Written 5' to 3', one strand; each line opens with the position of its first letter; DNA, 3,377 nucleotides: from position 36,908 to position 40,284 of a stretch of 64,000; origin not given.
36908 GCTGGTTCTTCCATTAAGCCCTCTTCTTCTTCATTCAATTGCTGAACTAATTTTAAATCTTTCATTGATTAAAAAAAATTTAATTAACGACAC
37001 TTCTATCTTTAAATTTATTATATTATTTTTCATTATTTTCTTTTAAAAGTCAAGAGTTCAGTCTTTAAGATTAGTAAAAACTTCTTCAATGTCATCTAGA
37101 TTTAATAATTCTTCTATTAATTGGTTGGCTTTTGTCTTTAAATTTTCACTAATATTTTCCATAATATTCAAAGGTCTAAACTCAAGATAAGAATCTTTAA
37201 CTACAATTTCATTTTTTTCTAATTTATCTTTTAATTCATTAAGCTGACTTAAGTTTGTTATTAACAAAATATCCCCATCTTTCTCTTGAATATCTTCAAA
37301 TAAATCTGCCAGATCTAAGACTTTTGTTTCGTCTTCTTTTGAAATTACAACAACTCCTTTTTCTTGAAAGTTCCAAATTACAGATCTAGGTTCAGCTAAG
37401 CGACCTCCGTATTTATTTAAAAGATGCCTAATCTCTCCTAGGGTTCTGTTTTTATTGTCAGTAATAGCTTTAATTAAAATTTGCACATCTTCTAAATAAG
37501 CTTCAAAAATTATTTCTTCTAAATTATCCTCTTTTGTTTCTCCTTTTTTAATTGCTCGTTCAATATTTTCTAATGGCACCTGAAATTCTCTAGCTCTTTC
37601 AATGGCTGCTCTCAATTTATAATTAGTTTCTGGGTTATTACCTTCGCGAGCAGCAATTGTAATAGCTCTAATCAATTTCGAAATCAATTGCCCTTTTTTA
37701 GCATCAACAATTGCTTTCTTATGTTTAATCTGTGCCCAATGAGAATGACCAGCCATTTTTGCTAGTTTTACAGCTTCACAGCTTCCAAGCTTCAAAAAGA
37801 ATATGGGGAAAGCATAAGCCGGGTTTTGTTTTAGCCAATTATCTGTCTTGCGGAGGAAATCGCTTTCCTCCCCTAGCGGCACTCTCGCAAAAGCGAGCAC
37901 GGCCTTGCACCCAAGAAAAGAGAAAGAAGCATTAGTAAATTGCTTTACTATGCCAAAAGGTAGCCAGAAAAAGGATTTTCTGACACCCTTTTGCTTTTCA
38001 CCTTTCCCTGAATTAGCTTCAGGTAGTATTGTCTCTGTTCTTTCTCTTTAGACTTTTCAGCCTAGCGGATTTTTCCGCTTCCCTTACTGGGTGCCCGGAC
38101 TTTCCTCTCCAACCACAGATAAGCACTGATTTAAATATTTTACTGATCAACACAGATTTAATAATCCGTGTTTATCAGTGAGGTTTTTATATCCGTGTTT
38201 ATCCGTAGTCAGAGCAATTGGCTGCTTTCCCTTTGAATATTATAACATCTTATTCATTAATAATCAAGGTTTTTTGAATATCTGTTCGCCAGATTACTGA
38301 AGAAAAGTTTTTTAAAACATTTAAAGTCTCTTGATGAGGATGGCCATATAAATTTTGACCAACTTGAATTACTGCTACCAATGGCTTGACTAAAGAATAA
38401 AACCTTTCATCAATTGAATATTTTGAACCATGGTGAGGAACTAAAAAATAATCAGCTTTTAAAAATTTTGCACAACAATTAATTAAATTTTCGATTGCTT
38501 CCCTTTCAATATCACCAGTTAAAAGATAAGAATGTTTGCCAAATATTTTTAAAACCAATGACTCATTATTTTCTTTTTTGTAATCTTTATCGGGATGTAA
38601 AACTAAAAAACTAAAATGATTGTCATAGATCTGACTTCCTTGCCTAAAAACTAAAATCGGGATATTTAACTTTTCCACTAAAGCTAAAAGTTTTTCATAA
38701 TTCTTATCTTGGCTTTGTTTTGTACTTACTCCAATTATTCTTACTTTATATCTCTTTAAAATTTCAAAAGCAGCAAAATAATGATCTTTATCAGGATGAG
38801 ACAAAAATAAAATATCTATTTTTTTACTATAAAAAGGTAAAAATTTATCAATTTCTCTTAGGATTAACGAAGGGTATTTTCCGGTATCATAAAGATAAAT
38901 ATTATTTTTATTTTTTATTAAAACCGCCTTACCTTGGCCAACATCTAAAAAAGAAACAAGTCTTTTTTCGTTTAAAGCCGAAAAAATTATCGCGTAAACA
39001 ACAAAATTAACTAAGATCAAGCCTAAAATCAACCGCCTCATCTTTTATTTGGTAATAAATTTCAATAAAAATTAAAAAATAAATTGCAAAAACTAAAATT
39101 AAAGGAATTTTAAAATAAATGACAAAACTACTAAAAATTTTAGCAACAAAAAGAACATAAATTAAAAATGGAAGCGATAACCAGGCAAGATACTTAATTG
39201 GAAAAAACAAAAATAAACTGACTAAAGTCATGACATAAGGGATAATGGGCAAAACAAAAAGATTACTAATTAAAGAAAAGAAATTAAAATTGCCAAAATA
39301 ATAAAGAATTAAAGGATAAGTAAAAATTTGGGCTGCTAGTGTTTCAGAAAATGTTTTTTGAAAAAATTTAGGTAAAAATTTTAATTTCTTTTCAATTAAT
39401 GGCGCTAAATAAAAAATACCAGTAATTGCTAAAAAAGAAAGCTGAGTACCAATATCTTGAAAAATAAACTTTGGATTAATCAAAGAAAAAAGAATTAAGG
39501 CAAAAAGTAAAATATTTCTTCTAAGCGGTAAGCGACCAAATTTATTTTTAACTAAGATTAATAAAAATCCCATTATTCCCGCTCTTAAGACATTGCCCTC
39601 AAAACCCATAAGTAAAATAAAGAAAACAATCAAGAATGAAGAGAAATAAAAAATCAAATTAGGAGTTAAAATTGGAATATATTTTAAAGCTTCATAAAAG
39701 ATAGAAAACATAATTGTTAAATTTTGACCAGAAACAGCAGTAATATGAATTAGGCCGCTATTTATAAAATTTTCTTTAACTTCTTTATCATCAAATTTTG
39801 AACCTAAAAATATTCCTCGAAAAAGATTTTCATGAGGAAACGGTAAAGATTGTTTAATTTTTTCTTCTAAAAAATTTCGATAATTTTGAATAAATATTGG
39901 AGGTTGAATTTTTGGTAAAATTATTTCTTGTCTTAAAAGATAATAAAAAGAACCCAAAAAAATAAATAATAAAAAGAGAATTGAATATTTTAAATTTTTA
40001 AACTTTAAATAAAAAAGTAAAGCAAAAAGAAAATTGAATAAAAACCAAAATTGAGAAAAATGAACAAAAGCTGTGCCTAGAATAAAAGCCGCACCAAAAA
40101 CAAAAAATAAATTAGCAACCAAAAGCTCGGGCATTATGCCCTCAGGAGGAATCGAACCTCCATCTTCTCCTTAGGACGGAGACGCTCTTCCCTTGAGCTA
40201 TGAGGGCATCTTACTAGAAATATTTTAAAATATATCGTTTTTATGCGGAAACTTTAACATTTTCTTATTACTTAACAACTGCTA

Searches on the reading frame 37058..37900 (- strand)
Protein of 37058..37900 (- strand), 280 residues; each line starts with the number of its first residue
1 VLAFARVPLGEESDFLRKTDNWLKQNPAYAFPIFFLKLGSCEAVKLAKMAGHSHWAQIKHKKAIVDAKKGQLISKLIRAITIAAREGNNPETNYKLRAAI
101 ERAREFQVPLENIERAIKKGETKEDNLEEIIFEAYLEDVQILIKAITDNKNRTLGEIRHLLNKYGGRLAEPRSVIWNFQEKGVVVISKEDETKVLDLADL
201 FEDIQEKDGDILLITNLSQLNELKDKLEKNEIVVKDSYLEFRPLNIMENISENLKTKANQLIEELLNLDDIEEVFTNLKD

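Call 105: search_protein_families(library=pfam, proteins=[window:37058-37900:-], max_evalue=0.00001)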
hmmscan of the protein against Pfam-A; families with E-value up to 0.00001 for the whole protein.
window:37058-37900:- (280 aa): 2 families
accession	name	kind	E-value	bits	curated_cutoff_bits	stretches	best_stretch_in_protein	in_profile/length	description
PF01709.26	Transcrip_reg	-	3.2e-33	115.2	27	1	127-278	1-160/160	TACO1/YebC second and third domain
PF20772.2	TACO1_YebC_N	-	4.5e-26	91.6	36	1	53-122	1-72/73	TACO1/YebC protein N-terminal domain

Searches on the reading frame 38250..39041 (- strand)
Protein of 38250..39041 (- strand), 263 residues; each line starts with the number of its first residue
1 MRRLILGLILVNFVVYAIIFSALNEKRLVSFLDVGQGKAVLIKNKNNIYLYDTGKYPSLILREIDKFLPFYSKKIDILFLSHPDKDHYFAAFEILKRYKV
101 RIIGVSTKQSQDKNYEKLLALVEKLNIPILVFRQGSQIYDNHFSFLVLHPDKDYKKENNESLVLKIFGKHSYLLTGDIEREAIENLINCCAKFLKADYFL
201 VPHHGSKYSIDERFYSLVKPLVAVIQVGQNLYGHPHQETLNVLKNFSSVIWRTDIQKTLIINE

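Call 105: search_protein_families(library=pfam, proteins=[window:38250-39041:-], max_evalue=0.00001)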
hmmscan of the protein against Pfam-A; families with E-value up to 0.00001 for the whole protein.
window:38250-39041:- (263 aa): 1 family
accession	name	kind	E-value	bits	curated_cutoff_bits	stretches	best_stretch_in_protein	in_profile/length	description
PF00753.33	Lactamase_B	-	7.6e-09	36.2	22.7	1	33-125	2-94/196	Metallo-beta-lactamase superfamily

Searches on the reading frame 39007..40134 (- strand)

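Call 105: search_protein_families(library=pfam, proteins=[window:39007-40134:-], max_evalue=0.00001)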
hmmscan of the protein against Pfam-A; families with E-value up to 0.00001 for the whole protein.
window:39007-40134:- (375 aa): 1 family
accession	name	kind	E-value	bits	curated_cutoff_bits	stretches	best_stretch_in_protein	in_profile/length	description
PF03772.21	Competence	-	2.3e-37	129.3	23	1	116-361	10-266/270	Competence protein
